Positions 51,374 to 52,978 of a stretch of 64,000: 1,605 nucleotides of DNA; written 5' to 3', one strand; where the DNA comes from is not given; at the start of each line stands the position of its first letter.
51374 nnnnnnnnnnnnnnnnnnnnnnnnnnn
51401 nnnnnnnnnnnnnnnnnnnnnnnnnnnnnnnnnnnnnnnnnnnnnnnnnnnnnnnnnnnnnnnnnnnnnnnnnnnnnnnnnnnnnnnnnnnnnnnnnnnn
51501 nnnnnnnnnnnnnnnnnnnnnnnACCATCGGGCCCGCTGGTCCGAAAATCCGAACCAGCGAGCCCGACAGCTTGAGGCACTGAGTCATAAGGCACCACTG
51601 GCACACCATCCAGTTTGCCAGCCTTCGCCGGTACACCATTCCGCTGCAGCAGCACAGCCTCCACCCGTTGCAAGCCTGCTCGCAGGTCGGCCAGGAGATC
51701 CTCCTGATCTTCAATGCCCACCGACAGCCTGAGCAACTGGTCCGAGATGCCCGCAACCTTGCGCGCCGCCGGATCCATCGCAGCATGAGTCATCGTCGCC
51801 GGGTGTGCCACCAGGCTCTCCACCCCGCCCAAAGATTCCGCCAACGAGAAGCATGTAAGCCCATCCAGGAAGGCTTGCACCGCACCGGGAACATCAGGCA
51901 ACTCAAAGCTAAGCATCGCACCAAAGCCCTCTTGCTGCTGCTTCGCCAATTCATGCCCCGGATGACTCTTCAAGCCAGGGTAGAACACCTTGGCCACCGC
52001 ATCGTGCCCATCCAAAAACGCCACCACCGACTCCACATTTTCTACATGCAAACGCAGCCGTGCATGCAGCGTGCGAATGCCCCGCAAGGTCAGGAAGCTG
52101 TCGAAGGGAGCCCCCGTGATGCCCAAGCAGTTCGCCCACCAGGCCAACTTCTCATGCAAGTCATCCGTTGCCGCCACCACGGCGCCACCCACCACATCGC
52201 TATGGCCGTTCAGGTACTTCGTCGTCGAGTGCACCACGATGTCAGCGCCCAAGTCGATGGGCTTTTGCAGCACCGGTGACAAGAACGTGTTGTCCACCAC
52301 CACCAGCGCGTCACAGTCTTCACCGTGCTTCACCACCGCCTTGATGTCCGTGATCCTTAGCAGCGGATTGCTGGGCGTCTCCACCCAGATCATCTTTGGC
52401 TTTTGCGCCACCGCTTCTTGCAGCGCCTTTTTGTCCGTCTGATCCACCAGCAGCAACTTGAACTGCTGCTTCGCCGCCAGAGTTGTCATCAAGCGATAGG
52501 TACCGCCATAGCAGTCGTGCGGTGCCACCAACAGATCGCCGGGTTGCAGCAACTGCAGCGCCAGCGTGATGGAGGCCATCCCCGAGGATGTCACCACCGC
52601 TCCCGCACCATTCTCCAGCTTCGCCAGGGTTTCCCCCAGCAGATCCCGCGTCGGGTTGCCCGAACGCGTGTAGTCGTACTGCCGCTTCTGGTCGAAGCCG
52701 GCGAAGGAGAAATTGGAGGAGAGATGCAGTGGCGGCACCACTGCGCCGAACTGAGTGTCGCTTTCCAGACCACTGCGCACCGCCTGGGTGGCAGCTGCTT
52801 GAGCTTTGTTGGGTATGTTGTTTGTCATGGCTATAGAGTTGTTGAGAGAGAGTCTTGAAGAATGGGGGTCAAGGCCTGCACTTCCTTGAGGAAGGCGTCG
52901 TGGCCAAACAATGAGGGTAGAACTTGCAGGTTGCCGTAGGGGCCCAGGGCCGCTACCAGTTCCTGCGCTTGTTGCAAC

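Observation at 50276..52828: The metB-like gene reads without a stop into a low-GC gene for an unknown signal-peptide protein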

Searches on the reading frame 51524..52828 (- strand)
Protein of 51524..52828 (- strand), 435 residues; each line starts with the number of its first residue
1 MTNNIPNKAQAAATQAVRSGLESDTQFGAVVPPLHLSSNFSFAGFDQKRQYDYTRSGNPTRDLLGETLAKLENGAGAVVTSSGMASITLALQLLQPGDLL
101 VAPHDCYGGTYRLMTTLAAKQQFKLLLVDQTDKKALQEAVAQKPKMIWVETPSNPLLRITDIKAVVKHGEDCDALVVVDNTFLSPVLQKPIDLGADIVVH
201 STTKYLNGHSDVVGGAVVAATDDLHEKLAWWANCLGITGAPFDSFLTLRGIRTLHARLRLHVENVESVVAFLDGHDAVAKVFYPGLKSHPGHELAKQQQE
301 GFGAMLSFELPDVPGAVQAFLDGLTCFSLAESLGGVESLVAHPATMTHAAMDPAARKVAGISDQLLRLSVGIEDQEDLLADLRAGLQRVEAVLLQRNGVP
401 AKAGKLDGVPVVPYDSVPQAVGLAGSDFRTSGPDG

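Call 15: find_related_loci(query=window:51524-52828:-, collection=genome_contigs, flank=6000)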
Query window:51524-52828:- (435 aa) in genome_contigs; peptide patterns used: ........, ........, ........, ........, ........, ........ (x = any residue, [..] = any of these).
599 stretches matched a pattern (row limit reached: there are more); 582 encode a relative of the query (tblastn E <= 1e-3); the best 80 are kept; 80 distinct loci.
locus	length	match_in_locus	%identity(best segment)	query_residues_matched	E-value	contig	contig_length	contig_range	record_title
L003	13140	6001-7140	68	13-392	3e-175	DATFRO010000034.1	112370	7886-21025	MAG TPA_asm: Steroidobacteraceae bacterium isolate SMAG_U9360 k141_1972183, whole genome shotgun sequence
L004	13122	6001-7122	68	13-386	5e-174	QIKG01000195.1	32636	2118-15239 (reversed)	MAG: Oceanospirillales bacterium isolate SZUA-51 Ga0063293_10000982, whole genome shotgun sequence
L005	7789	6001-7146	66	10-391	3e-173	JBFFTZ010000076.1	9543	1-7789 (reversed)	MAG: Gammaproteobacteria bacterium isolate Mix_mud22.2022.08.35 k141_1729019_length_9543_cov_7.5038, whole genome shotgu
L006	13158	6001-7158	67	4-389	8e-173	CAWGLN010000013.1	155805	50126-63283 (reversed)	MAG: uncultured Gammaproteobacteria bacterium isolate MFD09779.bin.1.71 genome assembly, contig: contig_91212, whole gen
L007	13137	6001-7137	68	14-392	5e-172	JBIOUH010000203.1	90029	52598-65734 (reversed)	MAG: Steroidobacteraceae bacterium isolate MAG139 k127_506845, whole genome shotgun sequence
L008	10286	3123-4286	66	2-390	1e-170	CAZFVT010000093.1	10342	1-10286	MAG TPA_asm: uncultured Woeseiaceae bacterium isolate SRP135972_co2_285 genome assembly, contig: NODE_7879_length_10342_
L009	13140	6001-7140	66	10-389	1e-170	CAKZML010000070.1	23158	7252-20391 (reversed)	MAG TPA_asm: uncultured Chromatiales bacterium isolate SRR5468194_bin.36_CONCOCT_v1.1_MAG genome assembly, contig: ERZ77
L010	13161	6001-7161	66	6-388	6e-169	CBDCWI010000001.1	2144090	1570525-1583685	MAG: Candidatus Multivoradales bacterium isolate 1f28cde2-ba50-4c22-9f4e-741ccd2d9d18 genome assembly, contig: contig_1,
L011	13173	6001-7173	64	11-401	9e-167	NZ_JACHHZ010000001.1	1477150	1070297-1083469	Povalibacter uvarum strain DSM 26723 Ga0415266_01, whole genome shotgun sequence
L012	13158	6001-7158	67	11-396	2e-166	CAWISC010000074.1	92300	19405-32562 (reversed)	MAG: uncultured Gammaproteobacteria bacterium isolate MFD09206.bin.1.132 genome assembly, contig: contig_89116, whole ge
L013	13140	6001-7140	64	13-392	5e-166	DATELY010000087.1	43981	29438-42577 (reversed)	MAG TPA_asm: Steroidobacteraceae bacterium isolate SMAG_U8928 k141_176299, whole genome shotgun sequence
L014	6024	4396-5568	63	13-403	1e-167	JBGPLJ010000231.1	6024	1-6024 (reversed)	MAG: Steroidobacteraceae bacterium isolate OBJ_0618_7090110_265 k141_5977967_length_6024_cov_14.0000, whole genome shotg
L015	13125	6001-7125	66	13-387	9e-166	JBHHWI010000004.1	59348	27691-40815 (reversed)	MAG: Woeseia sp. isolate S.2_sp3_bin.3 NODE_21_length_59348_cov_11.307962, whole genome shotgun sequence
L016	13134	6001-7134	62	13-390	8e-166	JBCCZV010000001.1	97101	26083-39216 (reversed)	MAG: Pseudomonadota bacterium isolate P01_F01_bin.43 k141_1166706_length_97101_cov_10.9993, whole genome shotgun sequenc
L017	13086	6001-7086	66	13-374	3e-165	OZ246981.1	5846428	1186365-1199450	MAG: Woeseiaceae bacterium isolate 5a46694a-b1d3-4e4a-b91f-6d53a03b0b9f genome assembly, chromosome: 1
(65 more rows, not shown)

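Call 81: find_homologous_proteins(query=window:51524-52828:-, max_evalue=1e-100)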
Query window:51524-52828:- (435 aa): 7999 proteins with E <= 1e-100 among 8000 candidates; the best 120 are listed.
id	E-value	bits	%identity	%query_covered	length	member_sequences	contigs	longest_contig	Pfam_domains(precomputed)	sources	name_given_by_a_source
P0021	1.2e-193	662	76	90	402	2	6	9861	PF01053.27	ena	-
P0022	5.6e-193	660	77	87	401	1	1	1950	PF01053.27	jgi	jgi:cystathionine gamma-synthase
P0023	8.6e-192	656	77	88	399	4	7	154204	PF01053.27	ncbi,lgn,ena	-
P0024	3.3e-190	651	76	88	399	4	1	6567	PF01053.27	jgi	jgi:cystathionine gamma-synthase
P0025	1.4e-187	642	76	88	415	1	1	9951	PF01053.27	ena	-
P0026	2.6e-186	638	75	88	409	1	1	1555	PF01053.27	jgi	jgi:cystathionine gamma-synthase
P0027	1.3e-181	622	77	85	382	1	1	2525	PF01053.27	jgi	jgi:cystathionine gamma-synthase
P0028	2.6e-181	621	73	84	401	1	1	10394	PF00155.28,PF01053.27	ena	-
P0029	3.2e-181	621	72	89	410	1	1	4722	PF01053.27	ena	-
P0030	1.5e-180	619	73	87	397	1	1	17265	PF00155.28,PF01053.27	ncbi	-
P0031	2.5e-176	605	69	90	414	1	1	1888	PF01053.27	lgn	-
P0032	2.3e-175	602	69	89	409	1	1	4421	PF00155.28,PF01053.27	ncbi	-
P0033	4.4e-174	597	70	87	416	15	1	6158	PF01053.27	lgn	-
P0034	7.4e-174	597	72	87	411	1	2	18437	PF01053.27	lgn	-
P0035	2.4e-173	595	68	88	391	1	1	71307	PF01053.27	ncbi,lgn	-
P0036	8.9e-173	593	70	88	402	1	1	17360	PF01053.27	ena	-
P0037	9.7e-173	593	69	89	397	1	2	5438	PF01053.27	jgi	-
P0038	2.7e-172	592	68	90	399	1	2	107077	PF01053.27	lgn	-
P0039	3.7e-172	591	69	87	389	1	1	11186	PF01053.27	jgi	jgi:cystathionine gamma-synthase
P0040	6.4e-172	590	68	89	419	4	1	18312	PF01053.27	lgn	-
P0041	6.7e-172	590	69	87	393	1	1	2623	PF01053.27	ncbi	-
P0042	7.2e-172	590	67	90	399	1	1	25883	PF01053.27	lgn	-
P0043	3.9e-171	588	68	87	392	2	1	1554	PF01053.27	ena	-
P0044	8.9e-171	587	71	88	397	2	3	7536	PF01053.27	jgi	jgi:cystathionine gamma-synthase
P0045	1.2e-170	586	69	85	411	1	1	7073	PF01053.27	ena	-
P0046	1.4e-170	586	70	86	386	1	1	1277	PF01053.27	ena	-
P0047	1.6e-170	586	71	87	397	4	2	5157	PF01053.27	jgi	jgi:cystathionine gamma-synthase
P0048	1.8e-170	586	67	91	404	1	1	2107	PF01053.27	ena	-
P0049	1.8e-170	586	67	91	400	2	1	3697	PF01053.27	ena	-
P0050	2.0e-170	585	70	86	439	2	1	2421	PF01053.27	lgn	-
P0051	2.4e-170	585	69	87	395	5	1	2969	PF01053.27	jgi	jgi:cystathionine gamma-synthase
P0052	2.5e-170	585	69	87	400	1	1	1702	PF00155.28,PF01053.27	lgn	-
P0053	3.2e-170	585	68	87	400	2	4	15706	PF01053.27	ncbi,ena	-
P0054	5.1e-170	584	66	84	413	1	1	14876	PF01053.27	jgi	jgi:cystathionine gamma-synthase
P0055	5.6e-170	584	69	87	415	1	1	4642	PF01053.27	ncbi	-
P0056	7.0e-170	584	66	92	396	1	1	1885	PF01053.27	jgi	jgi:cystathionine gamma-synthase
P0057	9.9e-170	583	68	87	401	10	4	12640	PF01053.27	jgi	jgi:cystathionine gamma-synthase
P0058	1.2e-169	583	69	90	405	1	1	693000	PF00155.28,PF00266.26,PF01053.27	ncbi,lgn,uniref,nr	ncbi:cystathionine gamma-synthase [Luteimonas cucumeris]|uniref:Cystathionine gamma-synthase n=1 Tax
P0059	1.4e-169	583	69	88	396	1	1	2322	PF01053.27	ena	-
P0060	1.5e-169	583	68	87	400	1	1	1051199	PF00155.28,PF01053.27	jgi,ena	-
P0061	1.6e-169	582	69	88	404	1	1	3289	PF01053.27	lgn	-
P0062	1.7e-169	582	67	90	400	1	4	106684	PF01053.27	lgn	-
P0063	1.7e-169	582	67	89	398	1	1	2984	PF00155.28,PF01053.27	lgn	-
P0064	1.7e-169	582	68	87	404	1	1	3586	PF01053.27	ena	-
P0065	1.7e-169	582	69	86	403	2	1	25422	PF01053.27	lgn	-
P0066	1.8e-169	582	69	87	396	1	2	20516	PF01053.27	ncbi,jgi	jgi:cystathionine gamma-synthase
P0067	1.8e-169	582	67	89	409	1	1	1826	PF01053.27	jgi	jgi:cystathionine gamma-synthase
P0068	1.8e-169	582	68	88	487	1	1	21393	PF01053.27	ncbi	-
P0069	1.9e-169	582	69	89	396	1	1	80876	PF01053.27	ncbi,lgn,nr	ncbi:MAG TPA: cystathionine gamma-synthase [Gammaproteobacteria bacterium]|nr:cystathionine gamma-sy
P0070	1.9e-169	582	67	90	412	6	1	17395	PF00155.28,PF00266.26,PF01053.27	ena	-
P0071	2.0e-169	582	67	93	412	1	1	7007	PF00155.28,PF00266.26,PF01053.27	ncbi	ncbi:MAG: O-succinylhomoserine (thiol)-lyase [Luteimonas sp.]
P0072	2.1e-169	582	70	88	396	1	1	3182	PF01053.27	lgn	-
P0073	2.2e-169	582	69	87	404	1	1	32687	PF01053.27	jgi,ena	-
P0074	2.3e-169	582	66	88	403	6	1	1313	PF01053.27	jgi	jgi:cystathionine gamma-synthase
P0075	2.5e-169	582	69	87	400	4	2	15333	PF00155.28,PF01053.27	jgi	jgi:cystathionine gamma-synthase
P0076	2.6e-169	582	68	87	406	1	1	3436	PF00155.28,PF01053.27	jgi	jgi:cystathionine gamma-synthase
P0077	2.7e-169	582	69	89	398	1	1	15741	PF01053.27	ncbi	-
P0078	2.7e-169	582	69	87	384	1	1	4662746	PF00155.28,PF01053.27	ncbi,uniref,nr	ncbi:cystathionine gamma-synthase [Ferrimonas sp. YFM]|uniref:cystathionine gamma-synthase n=1 Tax=F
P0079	2.7e-169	582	-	-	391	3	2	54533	PF01053.27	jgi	jgi:cystathionine gamma-synthase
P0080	2.8e-169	582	66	88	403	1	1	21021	PF01053.27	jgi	jgi:cystathionine gamma-synthase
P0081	2.9e-169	582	70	88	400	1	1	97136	PF01053.27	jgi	-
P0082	3.0e-169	582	69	87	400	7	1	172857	PF00155.28,PF01053.27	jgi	jgi:cystathionine gamma-synthase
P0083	3.2e-169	581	67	88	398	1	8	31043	PF00155.28,PF01053.27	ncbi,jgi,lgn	jgi:cystathionine gamma-synthase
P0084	3.2e-169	581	66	91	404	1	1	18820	PF01053.27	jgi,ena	jgi:cystathionine gamma-synthase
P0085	3.4e-169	581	67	89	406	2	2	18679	PF01053.27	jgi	jgi:cystathionine gamma-synthase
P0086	3.6e-169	581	69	86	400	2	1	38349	PF01053.27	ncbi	-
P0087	4.0e-169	581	67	89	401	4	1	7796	PF01053.27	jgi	jgi:cystathionine gamma-synthase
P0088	4.1e-169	581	67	89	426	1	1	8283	PF01053.27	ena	-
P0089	4.2e-169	581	71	83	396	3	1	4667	PF01053.27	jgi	jgi:cystathionine gamma-synthase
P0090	4.6e-169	581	69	90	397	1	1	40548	PF01053.27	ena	-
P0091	4.6e-169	581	67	87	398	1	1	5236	PF00155.28,PF01053.27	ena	-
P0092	4.8e-169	581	67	87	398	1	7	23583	PF00155.28,PF01053.27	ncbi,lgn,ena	-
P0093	5.0e-169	581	69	90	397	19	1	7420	PF01053.27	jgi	jgi:cystathionine gamma-synthase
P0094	5.1e-169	581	68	87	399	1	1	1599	PF01053.27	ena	-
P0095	5.7e-169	581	69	87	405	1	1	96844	PF01053.27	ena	-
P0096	6.5e-169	580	65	88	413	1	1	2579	PF00155.28,PF01053.27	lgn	-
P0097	6.7e-169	580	69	86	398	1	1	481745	PF01053.27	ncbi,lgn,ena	-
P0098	6.8e-169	580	68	89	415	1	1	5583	PF01053.27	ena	-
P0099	6.8e-169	580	66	92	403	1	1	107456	PF01053.27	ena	-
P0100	7.1e-169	580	67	90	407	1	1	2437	PF00155.28,PF00266.26,PF01053.27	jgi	jgi:cystathionine gamma-synthase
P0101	7.1e-169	580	69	86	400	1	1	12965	PF01053.27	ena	-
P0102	7.4e-169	580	70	88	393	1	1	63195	PF01053.27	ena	-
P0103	7.6e-169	580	68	88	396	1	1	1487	PF00266.26,PF01053.27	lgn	-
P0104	8.1e-169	580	68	85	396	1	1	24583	PF00155.28,PF01053.27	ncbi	-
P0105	8.4e-169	580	69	88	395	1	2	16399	PF00155.28,PF01053.27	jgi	jgi:cystathionine gamma-synthase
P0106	9.5e-169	580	68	87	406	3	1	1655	PF01053.27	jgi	jgi:cystathionine gamma-synthase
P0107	9.7e-169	580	68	86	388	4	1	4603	PF01053.27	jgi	jgi:cystathionine gamma-synthase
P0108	1.0e-168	580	66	92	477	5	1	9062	PF01053.27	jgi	-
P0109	1.0e-168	580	66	88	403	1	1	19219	PF01053.27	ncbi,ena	-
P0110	1.1e-168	580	69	87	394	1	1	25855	PF01053.27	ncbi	-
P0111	1.1e-168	580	69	87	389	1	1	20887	PF01053.27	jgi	jgi:cystathionine gamma-synthase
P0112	1.1e-168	580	66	89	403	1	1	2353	PF01053.27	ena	-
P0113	1.2e-168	580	68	87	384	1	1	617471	PF00155.28,PF01053.27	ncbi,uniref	ncbi:cystathionine gamma-synthase [Ferrimonas sp.]|uniref:cystathionine gamma-synthase n=1 Tax=Ferri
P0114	1.2e-168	580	67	87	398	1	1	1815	PF00155.28,PF01053.27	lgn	-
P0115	1.2e-168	580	68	88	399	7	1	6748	PF00155.28,PF00266.26,PF01053.27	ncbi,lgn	ncbi:MAG: cystathionine gamma-synthase [Acidiferrobacterales bacterium]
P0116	1.2e-168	580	67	87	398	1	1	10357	PF00155.28,PF01053.27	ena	-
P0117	1.4e-168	579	69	89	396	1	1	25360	PF01053.27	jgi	-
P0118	1.5e-168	579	69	86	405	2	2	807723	PF00155.28,PF01053.27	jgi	jgi:cystathionine gamma-synthase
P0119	1.7e-168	579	67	88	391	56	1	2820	PF01053.27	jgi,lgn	jgi:cystathionine gamma-synthase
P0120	1.7e-168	579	69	90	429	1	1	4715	PF01053.27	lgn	-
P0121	2.0e-168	579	66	92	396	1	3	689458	PF01053.27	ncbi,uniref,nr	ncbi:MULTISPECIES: cystathionine gamma-synthase [Oleiagrimonas]|uniref:Cystathionine gamma-synthase 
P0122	2.2e-168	579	66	91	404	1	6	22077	PF01053.27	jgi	jgi:cystathionine gamma-synthase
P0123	2.3e-168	579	69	86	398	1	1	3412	PF00155.28,PF01053.27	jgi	-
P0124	2.3e-168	579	69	86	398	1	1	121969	PF00155.28,PF01053.27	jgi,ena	-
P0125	2.5e-168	579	68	86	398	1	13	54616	PF01053.27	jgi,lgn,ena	jgi:cystathionine gamma-synthase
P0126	2.5e-168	579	69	86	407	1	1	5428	PF00155.28,PF00266.26,PF01053.27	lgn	-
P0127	2.6e-168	578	68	86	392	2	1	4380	PF01053.27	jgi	jgi:cystathionine gamma-synthase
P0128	2.7e-168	578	69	89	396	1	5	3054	PF01053.27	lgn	-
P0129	2.7e-168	578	69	89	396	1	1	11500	PF01053.27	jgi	jgi:cystathionine gamma-synthase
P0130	2.7e-168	578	67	87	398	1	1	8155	PF00155.28,PF01053.27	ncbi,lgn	-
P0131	2.8e-168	578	68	88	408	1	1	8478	PF01053.27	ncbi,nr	ncbi:MAG TPA: cystathionine gamma-synthase [Thermoanaerobaculia bacterium]|nr:cystathionine gamma-sy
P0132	2.8e-168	578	65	91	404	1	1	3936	PF01053.27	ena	-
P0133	2.9e-168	578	69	89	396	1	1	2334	PF01053.27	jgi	jgi:cystathionine gamma-synthase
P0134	2.9e-168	578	67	89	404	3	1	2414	PF01053.27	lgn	-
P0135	3.0e-168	578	68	86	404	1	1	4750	PF00266.26,PF01053.27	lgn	-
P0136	3.0e-168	578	67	87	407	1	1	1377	PF00155.28,PF00266.26,PF01053.27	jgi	jgi:cystathionine gamma-synthase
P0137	3.2e-168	578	65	89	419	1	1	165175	PF01053.27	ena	-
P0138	3.3e-168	578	69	88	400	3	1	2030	PF01053.27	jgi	-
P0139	3.3e-168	578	68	87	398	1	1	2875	PF01053.27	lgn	-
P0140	3.4e-168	578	66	89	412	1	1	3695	PF00155.28,PF01053.27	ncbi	-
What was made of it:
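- On Conserved bifunctional fusion protein (Rosetta-stone type): None of the 120 best-listed MetB relatives carries X (call 81).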

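Call 83: find_encoding_contigs(protein=P0023, flank=8000, max_places=3)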
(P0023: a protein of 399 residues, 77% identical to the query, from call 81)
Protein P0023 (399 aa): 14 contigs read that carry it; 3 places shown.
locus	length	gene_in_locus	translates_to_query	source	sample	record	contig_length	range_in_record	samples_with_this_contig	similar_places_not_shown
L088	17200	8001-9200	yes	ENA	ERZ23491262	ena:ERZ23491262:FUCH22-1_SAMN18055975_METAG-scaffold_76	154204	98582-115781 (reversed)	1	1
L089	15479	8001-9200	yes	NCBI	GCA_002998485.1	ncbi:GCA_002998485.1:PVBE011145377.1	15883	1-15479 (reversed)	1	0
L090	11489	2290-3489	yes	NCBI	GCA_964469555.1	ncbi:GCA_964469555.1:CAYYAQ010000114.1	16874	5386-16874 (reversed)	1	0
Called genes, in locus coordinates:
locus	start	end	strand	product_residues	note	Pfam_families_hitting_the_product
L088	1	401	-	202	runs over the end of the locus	PF02230:Abhydrolase_2, PF01738:DLH (weak), PF00326:Peptidase_S9 (faint), PF00561:Abhydrolase_1 (weak), PF12146:Hydrolase_4 (faint)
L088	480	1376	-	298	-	PF01297:ZnuA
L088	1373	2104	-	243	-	PF00005:ABC_tran, PF13304:AAA_21 (faint)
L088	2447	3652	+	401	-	-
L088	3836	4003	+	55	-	-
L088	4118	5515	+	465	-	PF01011:PQQ (faint), PF13360:PQQ_2, PF25293:Beta-prop_EMC1_N (faint), PF13570:Beta-prop_ACSF4 (weak)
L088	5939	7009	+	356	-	PF00208:ELFV_dehydrog (weak), PF00742:Homoserine_dh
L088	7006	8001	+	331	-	PF00561:Abhydrolase_1, PF12146:Hydrolase_4 (faint)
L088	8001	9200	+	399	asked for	PF01053:Cys_Met_Meta_PP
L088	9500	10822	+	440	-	PF13393:tRNA-synt_His, PF00587:tRNA-synt_2b (weak), PF03129:HGTP_anticodon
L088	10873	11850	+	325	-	PF03088:Str_synth (faint), PF08450:SGL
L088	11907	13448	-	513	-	PF13489:Methyltransf_23, PF13649:Methyltransf_25, PF13847:Methyltransf_31, PF08241:Methyltransf_11, PF08242:Methyltransf_12 (weak)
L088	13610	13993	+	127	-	PF01476:LysM (weak)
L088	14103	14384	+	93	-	-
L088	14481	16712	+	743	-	PF08757:CotH, PF00932:LTD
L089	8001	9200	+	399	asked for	PF01053:Cys_Met_Meta_PP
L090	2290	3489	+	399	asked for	PF01053:Cys_Met_Meta_PP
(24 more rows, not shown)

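Call 87: find_encoding_contigs(protein=P0021, flank=6000, max_places=3)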
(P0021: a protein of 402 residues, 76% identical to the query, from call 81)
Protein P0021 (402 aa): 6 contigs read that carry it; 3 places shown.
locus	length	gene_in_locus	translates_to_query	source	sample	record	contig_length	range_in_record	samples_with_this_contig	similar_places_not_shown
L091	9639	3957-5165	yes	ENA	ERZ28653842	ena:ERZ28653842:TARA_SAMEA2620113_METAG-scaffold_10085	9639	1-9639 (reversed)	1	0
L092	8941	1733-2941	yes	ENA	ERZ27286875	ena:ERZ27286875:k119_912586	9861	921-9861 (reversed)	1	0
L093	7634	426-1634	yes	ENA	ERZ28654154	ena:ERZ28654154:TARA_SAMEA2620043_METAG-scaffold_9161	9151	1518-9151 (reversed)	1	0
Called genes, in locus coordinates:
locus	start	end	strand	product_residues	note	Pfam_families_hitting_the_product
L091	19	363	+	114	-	-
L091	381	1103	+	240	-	PF08241:Methyltransf_11, PF13649:Methyltransf_25 (weak)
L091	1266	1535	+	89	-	-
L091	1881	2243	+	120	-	-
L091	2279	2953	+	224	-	PF00742:Homoserine_dh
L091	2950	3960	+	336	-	PF12697:Abhydrolase_6 (faint), PF00561:Abhydrolase_1, PF12146:Hydrolase_4 (weak)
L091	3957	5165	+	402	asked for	PF01053:Cys_Met_Meta_PP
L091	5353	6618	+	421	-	PF13393:tRNA-synt_His, PF00587:tRNA-synt_2b (weak), PF03129:HGTP_anticodon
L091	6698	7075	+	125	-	PF01476:LysM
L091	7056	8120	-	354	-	PF04055:Radical_SAM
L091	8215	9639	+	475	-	?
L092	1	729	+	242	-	?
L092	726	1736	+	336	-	PF12697:Abhydrolase_6 (faint), PF00561:Abhydrolase_1, PF12146:Hydrolase_4 (weak)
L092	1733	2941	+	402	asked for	PF01053:Cys_Met_Meta_PP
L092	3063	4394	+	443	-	PF00152:tRNA-synt_2 (faint), PF13393:tRNA-synt_His, PF00587:tRNA-synt_2b (weak), PF03129:HGTP_anticodon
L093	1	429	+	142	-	?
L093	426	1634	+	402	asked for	PF01053:Cys_Met_Meta_PP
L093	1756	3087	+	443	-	PF00152:tRNA-synt_2 (faint), PF13393:tRNA-synt_His, PF00587:tRNA-synt_2b (weak), PF03129:HGTP_anticodon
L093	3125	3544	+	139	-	PF01476:LysM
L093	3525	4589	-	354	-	PF04055:Radical_SAM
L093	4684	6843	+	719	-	PF00580:UvrD-helicase, PF01443:Viral_helicase1 (faint), PF13245:AAA_19, PF13604:AAA_30 (faint), PF13361:UvrD_C, PF13538:UvrD_C_2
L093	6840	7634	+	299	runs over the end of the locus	PF00158:Sigma54_activat, PF14532:Sigma54_activ_2, PF07728:AAA_5 (weak), PF25601:AAA_lid_14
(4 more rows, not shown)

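Call 88: find_encoding_contigs(protein=P0025, flank=6000, max_places=2)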
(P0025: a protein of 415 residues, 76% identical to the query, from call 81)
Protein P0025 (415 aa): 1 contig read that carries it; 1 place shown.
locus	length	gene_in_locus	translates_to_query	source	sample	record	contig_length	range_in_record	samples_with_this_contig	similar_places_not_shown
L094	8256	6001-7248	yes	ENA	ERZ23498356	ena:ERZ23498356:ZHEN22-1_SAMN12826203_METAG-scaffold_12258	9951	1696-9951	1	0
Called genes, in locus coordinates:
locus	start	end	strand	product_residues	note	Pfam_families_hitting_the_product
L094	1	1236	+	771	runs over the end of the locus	-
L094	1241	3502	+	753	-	-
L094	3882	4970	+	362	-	PF00742:Homoserine_dh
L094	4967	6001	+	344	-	PF00561:Abhydrolase_1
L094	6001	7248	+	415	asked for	PF01053:Cys_Met_Meta_PP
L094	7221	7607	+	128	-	PF00190:Cupin_1 (weak), PF05899:Cupin_3 (weak), PF07883:Cupin_2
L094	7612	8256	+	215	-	?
